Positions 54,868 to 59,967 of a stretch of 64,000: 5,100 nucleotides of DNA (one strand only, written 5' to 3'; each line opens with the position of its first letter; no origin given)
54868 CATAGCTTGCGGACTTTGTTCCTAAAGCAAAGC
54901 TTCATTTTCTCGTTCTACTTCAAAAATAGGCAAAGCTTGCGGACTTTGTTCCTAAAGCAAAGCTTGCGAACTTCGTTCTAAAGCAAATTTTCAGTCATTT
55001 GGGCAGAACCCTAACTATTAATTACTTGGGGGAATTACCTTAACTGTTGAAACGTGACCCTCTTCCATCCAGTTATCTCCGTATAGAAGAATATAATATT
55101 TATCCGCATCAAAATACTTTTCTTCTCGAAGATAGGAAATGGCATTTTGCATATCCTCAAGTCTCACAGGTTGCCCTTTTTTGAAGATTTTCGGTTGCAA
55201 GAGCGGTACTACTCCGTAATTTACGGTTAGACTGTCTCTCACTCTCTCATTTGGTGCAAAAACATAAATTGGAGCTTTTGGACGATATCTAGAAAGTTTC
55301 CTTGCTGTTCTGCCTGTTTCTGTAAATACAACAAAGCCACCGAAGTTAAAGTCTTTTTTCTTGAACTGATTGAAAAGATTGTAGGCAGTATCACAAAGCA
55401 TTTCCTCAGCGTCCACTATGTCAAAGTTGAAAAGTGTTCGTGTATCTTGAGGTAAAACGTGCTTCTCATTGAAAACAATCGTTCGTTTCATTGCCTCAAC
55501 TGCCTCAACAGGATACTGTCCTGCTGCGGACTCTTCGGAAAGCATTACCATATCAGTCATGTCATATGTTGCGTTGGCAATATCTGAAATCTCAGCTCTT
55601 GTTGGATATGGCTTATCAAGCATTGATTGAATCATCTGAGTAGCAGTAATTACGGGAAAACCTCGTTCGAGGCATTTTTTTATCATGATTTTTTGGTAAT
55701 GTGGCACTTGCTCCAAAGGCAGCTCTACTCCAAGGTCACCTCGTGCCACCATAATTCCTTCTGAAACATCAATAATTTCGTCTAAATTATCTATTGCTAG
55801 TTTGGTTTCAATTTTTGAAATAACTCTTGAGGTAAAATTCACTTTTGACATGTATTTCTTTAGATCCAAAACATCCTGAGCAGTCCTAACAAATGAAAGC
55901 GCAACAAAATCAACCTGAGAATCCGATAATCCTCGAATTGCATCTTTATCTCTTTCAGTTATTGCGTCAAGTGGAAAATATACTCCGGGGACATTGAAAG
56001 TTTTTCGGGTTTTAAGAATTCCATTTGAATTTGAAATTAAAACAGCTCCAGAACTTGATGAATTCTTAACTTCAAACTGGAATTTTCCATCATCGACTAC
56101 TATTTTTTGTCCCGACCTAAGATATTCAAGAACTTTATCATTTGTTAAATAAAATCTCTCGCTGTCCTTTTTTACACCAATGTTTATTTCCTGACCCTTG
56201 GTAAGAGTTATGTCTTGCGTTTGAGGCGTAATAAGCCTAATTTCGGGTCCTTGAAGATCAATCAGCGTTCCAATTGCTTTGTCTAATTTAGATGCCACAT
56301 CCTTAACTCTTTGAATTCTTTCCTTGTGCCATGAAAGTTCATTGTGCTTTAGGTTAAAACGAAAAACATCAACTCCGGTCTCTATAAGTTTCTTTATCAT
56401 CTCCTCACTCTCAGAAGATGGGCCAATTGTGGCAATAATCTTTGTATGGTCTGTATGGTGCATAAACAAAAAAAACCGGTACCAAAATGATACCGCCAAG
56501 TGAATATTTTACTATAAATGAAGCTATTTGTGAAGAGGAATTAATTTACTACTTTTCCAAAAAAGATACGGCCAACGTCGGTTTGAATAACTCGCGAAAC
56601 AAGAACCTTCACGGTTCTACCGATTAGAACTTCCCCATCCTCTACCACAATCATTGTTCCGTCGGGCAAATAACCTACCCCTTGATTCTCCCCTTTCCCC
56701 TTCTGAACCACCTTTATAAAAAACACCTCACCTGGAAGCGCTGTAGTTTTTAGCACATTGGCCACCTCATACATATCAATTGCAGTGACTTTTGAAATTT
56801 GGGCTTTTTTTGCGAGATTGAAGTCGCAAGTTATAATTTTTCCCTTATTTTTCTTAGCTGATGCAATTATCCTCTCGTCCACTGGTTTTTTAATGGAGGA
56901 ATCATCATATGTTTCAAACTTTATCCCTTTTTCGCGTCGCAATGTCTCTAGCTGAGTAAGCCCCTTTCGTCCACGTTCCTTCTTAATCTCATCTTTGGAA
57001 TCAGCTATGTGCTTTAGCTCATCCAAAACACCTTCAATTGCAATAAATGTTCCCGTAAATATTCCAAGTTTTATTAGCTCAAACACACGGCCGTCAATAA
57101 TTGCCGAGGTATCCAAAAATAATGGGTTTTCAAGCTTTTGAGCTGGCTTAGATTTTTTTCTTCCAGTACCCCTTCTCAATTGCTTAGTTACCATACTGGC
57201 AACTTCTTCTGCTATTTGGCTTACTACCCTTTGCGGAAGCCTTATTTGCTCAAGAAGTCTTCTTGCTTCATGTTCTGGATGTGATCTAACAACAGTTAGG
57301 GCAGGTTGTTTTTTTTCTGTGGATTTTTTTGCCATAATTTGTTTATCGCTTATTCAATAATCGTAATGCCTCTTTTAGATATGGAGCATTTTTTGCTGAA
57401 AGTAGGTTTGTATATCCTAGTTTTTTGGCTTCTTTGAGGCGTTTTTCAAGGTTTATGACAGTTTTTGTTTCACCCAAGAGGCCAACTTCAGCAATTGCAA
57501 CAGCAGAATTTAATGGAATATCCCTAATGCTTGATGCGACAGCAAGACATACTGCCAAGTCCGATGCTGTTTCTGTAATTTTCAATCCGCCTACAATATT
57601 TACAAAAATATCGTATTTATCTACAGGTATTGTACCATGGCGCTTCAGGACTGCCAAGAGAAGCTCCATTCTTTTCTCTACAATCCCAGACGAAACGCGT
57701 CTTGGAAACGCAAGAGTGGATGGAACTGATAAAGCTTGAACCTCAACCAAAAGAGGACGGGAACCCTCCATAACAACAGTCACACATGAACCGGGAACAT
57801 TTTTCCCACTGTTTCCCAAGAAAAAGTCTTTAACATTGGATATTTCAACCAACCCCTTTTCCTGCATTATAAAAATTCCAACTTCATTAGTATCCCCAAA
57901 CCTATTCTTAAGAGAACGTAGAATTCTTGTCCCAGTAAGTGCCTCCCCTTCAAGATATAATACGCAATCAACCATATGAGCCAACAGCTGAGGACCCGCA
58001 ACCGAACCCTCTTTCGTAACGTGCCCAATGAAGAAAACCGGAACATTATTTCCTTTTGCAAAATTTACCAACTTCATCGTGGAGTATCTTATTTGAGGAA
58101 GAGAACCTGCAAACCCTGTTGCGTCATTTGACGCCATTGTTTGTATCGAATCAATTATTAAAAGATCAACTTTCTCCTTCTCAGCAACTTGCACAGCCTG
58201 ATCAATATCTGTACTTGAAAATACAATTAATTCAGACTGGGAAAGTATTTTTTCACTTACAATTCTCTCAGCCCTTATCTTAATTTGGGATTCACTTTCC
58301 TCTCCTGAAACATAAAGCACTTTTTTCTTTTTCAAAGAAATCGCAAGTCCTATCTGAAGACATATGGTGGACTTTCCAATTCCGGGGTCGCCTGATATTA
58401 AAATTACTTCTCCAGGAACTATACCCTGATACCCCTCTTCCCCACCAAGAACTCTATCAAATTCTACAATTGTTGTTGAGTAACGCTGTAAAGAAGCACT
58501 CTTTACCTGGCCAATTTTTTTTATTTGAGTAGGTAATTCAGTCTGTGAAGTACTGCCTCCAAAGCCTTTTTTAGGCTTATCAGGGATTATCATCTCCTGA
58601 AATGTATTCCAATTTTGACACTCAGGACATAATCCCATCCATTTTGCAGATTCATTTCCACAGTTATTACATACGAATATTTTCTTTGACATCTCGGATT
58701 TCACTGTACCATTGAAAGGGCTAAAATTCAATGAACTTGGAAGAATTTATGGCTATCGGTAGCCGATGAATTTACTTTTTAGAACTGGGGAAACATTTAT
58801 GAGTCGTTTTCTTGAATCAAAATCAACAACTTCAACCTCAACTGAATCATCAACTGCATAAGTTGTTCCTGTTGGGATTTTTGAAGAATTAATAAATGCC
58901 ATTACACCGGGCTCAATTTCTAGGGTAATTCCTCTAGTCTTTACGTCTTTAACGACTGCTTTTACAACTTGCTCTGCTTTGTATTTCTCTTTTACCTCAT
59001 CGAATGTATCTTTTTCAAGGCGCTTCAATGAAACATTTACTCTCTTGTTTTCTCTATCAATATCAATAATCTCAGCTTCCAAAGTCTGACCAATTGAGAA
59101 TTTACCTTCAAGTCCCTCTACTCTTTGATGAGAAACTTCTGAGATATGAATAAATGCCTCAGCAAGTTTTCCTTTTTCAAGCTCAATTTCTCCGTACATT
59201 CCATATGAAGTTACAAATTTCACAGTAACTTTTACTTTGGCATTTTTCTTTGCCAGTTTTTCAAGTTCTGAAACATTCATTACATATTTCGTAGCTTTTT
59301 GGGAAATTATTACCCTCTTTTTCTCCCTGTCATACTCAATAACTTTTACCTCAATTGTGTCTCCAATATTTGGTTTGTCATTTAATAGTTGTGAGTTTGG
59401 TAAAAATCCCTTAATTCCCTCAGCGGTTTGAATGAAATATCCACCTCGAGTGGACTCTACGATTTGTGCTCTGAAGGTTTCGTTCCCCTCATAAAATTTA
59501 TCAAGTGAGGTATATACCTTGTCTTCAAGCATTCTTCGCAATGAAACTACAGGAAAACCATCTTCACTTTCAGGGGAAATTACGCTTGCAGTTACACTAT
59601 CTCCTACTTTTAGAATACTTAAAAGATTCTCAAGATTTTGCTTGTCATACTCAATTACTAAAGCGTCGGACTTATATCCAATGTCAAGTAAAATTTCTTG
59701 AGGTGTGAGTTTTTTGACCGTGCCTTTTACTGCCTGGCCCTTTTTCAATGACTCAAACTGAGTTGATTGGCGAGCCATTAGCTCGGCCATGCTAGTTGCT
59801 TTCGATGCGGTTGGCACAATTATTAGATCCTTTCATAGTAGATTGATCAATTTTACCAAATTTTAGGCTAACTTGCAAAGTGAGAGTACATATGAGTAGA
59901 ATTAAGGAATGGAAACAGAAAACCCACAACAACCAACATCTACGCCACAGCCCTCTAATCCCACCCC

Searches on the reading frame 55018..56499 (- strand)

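Call 7: search_protein_families(library=pfam, proteins=[window:55018-56499:-], max_evalue=0.001)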
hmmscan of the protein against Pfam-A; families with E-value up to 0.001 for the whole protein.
window:55018-56499:- (493 aa): 3 families
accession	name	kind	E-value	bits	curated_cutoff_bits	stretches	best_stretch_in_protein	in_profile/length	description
PF00224.27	PK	-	1.5e-100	337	30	1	18-334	3-328/328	Pyruvate kinase, barrel domain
PF02887.21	PK_C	-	9.2e-18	64.8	28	1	383-489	13-114/114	Pyruvate kinase, alpha/beta domain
PF03328.21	HpcH_HpaI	-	8.8e-06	25.6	25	1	185-271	75-169/221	HpcH/HpaI aldolase/citrate lyase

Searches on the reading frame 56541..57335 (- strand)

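Call 7: search_protein_families(library=pfam, proteins=[window:56541-57335:-], max_evalue=0.001)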
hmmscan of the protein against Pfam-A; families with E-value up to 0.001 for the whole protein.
window:56541-57335:- (264 aa): 2 families
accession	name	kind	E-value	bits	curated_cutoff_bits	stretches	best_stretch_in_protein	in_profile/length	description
PF01850.27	PIN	-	7.5e-05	23.8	23.6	0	73-178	2-118/120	PIN domain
PF01938.26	TRAM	-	0.00013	22.2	21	1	201-249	4-51/61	TRAM domain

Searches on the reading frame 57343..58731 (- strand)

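Call 7: search_protein_families(library=pfam, proteins=[window:57343-58731:-], max_evalue=0.001)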
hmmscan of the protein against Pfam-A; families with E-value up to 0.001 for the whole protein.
window:57343-58731:- (462 aa): 12 families
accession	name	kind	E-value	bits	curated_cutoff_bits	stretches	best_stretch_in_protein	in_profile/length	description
PF06745.19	ATPase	-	1.1e-14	54.8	26.6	1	85-277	2-206/231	KaiC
PF13481.12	AAA_25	-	4.7e-14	52.9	27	1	102-242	27-194/195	AAA domain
PF18073.7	Zn_ribbon_LapB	-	5.5e-12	45.6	25.7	1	19-46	1-28/28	Rubredoxin metal binding domain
PF03796.21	DnaB_C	-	5.7e-09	36.2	27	1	101-154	13-67/255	DnaB-like helicase C terminal domain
PF09848.15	SLFN-g3_helicase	-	7.3e-06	25.9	24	1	108-237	2-123/354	Schlafen group 3, DNA/RNA helicase domain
PF13401.12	AAA_22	-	1.4e-05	25.8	27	1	109-237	7-123/130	AAA domain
PF13479.12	AAA_24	-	3.3e-05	24.2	27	1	109-199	4-76/195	AAA domain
PF20720.3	nSTAND3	-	0.00025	21.2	27.2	1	109-143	19-53/155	Novel STAND NTPase 3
PF00004.35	AAA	-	0.00033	21.5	21.2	1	110-236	1-106/131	ATPase family associated with various cellular activities (AAA)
PF07088.17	GvpD_P-loop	-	0.00033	21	24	0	106-173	9-73/189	GvpD gas vesicle protein, P-loop domain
PF25199.1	nSTAND_NTPase5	-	0.00033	20.9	34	1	108-186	42-122/145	Novel STAND NTPase 5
PF13173.12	AAA_14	-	0.00038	20.9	27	1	108-199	3-74/129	AAA domain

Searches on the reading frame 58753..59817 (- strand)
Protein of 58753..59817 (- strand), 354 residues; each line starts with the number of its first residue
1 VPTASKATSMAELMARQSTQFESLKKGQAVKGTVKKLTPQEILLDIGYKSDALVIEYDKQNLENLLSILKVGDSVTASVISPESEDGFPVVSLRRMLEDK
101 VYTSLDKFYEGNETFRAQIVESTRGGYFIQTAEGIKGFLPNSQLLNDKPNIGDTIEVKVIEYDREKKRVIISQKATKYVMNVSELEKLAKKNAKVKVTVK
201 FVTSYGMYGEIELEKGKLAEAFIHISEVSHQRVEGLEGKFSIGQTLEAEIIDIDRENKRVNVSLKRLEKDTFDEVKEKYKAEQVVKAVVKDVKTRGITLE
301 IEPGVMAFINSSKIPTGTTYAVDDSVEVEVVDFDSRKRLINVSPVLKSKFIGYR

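Call 7: search_protein_families(library=pfam, proteins=[window:58753-59817:-], max_evalue=0.001)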
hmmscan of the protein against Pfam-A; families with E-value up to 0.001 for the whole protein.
window:58753-59817:- (354 aa): 6 families
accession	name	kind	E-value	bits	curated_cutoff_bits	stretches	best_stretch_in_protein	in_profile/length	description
PF00575.29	S1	-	8e-33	113.1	22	3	112-172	5-72/74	S1 RNA binding domain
PF23459.1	S1_RRP5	-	2.4e-13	50.9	27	0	201-264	13-72/72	RRP5 S1 domain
PF21710.3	Spt6_S1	-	2.7e-09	37.7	27.5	0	231-266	53-88/91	Spt6, S1/OB domain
PF13509.12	S1_2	-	4.6e-07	30.3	21.8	1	116-158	6-47/61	S1 domain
PF22708.2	S1CSD-TOTE-1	-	1.8e-05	24.5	27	0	132-167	26-60/65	S1/CSD-like domain 1 of the TOTE conflict systems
PF24685.1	OB_RRP5_4th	-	1.9e-05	25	31.5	0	204-253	23-71/92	RRP5 OB-fold domain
